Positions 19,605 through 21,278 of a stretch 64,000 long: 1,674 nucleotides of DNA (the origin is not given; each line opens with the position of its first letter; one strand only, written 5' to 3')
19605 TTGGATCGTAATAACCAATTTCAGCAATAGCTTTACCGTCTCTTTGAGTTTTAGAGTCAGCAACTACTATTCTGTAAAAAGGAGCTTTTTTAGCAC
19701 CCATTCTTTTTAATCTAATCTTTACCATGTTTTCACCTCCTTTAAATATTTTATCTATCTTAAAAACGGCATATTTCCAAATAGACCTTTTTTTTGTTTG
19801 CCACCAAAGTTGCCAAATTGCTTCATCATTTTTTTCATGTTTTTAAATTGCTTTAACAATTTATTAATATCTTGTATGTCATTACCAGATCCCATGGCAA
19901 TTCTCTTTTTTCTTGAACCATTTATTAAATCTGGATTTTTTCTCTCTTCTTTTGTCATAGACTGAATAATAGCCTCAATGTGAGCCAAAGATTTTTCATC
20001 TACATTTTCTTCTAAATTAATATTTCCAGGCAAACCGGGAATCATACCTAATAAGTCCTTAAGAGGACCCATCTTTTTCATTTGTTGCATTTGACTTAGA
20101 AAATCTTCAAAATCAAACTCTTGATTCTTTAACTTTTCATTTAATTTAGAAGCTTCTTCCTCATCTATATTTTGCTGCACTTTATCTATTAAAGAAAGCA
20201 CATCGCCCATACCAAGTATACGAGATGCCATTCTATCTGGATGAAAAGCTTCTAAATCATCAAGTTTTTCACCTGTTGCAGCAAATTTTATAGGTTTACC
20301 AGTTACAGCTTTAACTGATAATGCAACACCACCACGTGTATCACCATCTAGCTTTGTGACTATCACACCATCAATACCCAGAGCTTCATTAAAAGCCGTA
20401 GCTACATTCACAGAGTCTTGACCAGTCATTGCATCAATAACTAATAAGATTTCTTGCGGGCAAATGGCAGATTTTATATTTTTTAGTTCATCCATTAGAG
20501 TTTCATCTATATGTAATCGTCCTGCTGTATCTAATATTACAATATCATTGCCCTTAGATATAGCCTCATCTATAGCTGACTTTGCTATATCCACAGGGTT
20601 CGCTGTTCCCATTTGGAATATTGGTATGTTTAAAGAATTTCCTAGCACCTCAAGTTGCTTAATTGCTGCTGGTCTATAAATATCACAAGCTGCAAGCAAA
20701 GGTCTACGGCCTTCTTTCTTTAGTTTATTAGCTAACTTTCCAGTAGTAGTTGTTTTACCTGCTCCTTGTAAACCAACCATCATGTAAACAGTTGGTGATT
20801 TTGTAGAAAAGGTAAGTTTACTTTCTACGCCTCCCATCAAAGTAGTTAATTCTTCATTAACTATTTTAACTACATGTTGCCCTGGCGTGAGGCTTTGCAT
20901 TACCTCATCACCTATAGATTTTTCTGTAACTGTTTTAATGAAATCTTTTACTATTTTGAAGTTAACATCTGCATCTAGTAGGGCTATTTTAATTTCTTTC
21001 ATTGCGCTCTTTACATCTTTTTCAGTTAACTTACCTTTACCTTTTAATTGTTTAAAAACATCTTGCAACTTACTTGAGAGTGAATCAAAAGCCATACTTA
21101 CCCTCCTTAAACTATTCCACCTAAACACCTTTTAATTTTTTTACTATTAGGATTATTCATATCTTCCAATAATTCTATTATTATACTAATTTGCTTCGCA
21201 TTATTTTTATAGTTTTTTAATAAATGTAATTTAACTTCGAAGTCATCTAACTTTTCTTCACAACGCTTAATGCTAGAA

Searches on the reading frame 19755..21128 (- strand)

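Call 66: search_protein_families(library=pfam, proteins=[window:19755-21128:-], max_evalue=0.00001)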
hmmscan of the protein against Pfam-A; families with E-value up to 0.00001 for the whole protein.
window:19755-21128:- (457 aa): 3 families
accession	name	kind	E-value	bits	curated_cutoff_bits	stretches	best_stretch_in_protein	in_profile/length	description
PF00448.28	SRP54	-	1.7e-77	260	22.7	1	112-306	1-196/196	SRP54-type protein, GTPase domain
PF02978.25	SRP_SPB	-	1.1e-37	128.7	27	1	337-435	1-91/91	Signal peptide binding domain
PF02881.24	SRP54_N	-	5.9e-21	74.9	22.4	1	17-94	1-75/75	SRP54-type protein, helical bundle domain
